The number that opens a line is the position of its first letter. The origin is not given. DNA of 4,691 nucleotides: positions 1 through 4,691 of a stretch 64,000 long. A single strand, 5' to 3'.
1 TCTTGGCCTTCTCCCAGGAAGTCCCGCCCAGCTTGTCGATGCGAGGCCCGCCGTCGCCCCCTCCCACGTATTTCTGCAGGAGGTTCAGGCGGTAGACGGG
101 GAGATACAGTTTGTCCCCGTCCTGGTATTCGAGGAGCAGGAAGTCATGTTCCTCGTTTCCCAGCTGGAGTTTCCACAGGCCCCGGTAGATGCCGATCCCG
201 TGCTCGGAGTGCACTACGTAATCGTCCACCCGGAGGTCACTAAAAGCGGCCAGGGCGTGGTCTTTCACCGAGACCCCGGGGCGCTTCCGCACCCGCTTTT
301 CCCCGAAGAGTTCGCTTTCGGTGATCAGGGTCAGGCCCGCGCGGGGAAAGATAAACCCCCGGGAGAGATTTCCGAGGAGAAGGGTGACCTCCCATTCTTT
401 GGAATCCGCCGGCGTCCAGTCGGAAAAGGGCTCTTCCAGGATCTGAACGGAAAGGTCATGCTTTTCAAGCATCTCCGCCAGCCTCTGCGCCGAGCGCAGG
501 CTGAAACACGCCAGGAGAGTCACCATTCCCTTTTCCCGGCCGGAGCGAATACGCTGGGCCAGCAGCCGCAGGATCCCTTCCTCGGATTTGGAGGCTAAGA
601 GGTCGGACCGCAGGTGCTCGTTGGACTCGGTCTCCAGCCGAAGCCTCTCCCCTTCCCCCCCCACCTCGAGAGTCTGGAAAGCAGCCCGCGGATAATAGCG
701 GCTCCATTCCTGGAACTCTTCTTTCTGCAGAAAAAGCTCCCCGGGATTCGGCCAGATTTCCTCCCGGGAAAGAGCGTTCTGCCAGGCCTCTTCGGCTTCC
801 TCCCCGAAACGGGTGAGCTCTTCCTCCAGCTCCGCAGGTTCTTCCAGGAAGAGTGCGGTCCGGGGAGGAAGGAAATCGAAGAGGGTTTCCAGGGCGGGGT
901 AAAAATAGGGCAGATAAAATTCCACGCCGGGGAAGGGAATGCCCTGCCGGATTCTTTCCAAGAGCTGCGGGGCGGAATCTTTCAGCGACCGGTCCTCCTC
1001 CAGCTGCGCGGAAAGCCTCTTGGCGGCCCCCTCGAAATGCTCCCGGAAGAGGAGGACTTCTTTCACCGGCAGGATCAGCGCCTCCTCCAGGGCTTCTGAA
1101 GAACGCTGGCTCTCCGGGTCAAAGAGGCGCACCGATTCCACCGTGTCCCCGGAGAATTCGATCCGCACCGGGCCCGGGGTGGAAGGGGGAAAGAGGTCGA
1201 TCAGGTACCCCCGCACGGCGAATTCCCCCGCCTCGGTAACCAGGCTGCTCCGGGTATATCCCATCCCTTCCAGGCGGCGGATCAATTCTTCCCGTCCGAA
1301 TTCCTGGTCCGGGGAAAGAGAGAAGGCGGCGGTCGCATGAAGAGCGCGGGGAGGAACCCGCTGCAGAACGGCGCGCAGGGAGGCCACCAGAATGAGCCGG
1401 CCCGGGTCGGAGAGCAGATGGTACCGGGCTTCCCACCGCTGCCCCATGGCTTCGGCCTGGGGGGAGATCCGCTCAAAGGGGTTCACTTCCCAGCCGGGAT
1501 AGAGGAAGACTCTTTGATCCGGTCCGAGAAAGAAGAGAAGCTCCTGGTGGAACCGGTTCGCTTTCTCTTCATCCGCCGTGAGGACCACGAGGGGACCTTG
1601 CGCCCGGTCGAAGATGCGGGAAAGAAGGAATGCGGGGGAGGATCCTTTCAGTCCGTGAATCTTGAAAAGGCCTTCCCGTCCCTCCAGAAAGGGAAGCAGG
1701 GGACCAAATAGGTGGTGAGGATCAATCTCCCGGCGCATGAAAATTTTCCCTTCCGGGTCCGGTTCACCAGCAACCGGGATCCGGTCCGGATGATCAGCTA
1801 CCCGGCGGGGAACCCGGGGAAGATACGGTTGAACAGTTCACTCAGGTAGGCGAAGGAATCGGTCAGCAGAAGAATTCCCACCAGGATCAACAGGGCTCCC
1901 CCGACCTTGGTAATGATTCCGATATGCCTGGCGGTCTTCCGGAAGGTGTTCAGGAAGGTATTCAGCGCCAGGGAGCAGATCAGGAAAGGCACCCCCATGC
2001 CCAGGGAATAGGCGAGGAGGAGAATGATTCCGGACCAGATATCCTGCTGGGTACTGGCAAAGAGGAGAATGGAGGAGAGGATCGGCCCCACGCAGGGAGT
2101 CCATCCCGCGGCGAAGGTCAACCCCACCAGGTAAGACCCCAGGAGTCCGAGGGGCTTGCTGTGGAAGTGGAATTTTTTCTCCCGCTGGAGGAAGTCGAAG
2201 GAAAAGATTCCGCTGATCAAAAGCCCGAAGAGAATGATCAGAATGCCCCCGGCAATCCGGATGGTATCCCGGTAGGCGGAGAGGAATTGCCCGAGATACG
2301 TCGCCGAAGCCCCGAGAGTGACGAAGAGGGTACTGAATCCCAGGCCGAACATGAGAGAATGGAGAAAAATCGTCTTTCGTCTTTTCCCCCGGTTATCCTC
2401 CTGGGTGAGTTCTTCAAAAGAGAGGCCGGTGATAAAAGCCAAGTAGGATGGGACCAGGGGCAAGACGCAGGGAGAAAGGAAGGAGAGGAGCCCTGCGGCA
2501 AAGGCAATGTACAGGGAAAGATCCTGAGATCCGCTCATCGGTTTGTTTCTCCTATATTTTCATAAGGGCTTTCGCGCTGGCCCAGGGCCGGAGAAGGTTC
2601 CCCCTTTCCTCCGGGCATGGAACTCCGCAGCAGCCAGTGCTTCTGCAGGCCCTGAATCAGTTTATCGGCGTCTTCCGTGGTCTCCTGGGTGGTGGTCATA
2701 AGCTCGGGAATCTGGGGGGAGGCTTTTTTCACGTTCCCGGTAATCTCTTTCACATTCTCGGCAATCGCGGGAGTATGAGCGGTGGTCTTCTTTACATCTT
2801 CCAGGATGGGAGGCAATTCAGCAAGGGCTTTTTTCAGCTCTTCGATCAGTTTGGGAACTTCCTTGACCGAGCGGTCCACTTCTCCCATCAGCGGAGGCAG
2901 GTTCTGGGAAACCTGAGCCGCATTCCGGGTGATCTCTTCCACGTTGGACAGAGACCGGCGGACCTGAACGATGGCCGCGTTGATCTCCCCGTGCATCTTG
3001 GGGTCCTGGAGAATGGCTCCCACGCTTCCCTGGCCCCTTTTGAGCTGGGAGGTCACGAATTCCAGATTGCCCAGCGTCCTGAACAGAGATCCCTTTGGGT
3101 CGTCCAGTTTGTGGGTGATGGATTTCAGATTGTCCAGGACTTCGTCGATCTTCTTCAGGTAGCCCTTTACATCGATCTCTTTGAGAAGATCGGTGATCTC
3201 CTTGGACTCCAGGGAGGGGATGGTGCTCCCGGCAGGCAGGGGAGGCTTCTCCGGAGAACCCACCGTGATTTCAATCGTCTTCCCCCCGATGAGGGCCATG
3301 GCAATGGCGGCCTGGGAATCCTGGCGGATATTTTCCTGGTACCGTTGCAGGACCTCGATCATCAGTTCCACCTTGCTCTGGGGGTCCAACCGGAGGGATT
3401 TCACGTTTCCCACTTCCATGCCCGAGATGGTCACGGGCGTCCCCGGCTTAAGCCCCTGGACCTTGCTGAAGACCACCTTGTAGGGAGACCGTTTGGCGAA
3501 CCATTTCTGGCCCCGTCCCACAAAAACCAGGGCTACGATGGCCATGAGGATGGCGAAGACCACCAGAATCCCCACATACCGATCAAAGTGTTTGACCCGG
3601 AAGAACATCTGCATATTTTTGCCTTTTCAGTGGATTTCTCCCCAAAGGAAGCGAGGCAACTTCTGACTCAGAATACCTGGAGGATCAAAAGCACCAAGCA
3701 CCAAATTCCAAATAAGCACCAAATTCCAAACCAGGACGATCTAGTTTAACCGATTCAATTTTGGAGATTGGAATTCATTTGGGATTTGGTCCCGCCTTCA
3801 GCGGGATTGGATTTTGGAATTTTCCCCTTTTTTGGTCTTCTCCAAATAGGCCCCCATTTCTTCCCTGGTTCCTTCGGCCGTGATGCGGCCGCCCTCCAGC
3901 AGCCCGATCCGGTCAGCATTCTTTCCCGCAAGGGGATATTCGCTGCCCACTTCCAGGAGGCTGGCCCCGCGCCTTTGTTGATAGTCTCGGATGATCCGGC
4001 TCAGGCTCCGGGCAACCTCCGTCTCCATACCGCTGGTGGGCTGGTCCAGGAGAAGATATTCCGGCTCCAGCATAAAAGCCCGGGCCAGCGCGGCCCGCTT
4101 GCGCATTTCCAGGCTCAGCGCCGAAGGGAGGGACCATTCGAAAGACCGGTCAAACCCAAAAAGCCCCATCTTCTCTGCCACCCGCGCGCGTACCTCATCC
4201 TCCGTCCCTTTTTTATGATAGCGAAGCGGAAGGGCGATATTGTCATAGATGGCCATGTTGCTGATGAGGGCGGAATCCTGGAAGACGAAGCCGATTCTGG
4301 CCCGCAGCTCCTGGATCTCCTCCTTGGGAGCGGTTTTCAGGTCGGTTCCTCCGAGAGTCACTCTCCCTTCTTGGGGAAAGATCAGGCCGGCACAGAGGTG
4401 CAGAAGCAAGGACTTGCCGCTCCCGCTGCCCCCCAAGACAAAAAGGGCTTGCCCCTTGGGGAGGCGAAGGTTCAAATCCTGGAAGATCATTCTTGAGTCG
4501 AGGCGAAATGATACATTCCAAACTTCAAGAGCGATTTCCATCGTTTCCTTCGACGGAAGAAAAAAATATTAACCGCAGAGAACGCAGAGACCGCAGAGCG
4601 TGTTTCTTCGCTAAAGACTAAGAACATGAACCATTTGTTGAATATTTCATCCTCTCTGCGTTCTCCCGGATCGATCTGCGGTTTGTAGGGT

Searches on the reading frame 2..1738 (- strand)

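Call 26: search_protein_families(library=pfam, proteins=[window:2-1738:-], max_evalue=0.0001)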
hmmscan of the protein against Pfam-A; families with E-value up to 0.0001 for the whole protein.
window:2-1738:- (579 aa): 3 families
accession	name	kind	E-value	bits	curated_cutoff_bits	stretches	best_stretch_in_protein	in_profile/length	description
PF17757.6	UvrB_inter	-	3.3e-23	82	22.9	1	140-227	2-90/91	UvrB interaction domain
PF02559.22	CarD_TRCF_RID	-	9.7e-19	67.6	23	1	502-558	1-57/57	CarD-like/TRCF RID domain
PF21132.2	MFD_D3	-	3.2e-06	27.4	21.8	1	412-477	14-73/73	MFD, D3 domain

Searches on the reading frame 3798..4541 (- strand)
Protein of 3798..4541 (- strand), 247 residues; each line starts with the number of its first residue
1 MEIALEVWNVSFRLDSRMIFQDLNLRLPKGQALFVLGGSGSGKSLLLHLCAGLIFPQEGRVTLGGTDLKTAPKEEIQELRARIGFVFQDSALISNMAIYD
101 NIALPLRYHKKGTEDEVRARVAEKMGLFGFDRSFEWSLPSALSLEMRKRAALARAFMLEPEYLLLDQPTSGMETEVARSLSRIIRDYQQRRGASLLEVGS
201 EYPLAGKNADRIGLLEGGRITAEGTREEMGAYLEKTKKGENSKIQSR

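Call 26: search_protein_families(library=pfam, proteins=[window:3798-4541:-], max_evalue=0.0001)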
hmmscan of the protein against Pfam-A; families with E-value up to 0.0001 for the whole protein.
window:3798-4541:- (247 aa): 1 family
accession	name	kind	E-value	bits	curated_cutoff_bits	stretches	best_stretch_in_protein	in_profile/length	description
PF00005.33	ABC_tran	-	1.6e-27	97.2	25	1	21-170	2-137/137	ABC transporter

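Call 60: find_encoding_contigs(protein=window:3798-4541:-, flank=10000, max_places=3)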
Protein window:3798-4541:- (247 aa): 3 contigs read that carry it; 3 places shown.
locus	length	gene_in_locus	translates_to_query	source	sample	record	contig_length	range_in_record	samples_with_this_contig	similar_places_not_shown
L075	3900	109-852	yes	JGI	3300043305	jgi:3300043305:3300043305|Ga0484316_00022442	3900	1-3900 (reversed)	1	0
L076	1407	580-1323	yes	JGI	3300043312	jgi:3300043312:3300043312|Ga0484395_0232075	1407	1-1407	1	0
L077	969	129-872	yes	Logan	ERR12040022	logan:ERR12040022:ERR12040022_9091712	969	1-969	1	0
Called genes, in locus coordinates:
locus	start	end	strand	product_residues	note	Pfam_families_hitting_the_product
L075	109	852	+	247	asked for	PF00005:ABC_tran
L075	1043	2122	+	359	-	PF06103:DUF948 (faint), PF02470:MlaD, PF28544:Helical_needle (weak)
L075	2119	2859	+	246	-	PF02683:DsbD_TM, PF13386:DsbD_2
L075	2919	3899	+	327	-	?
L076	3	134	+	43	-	?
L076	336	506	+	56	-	-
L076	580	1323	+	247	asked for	PF00005:ABC_tran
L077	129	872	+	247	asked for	PF00005:ABC_tran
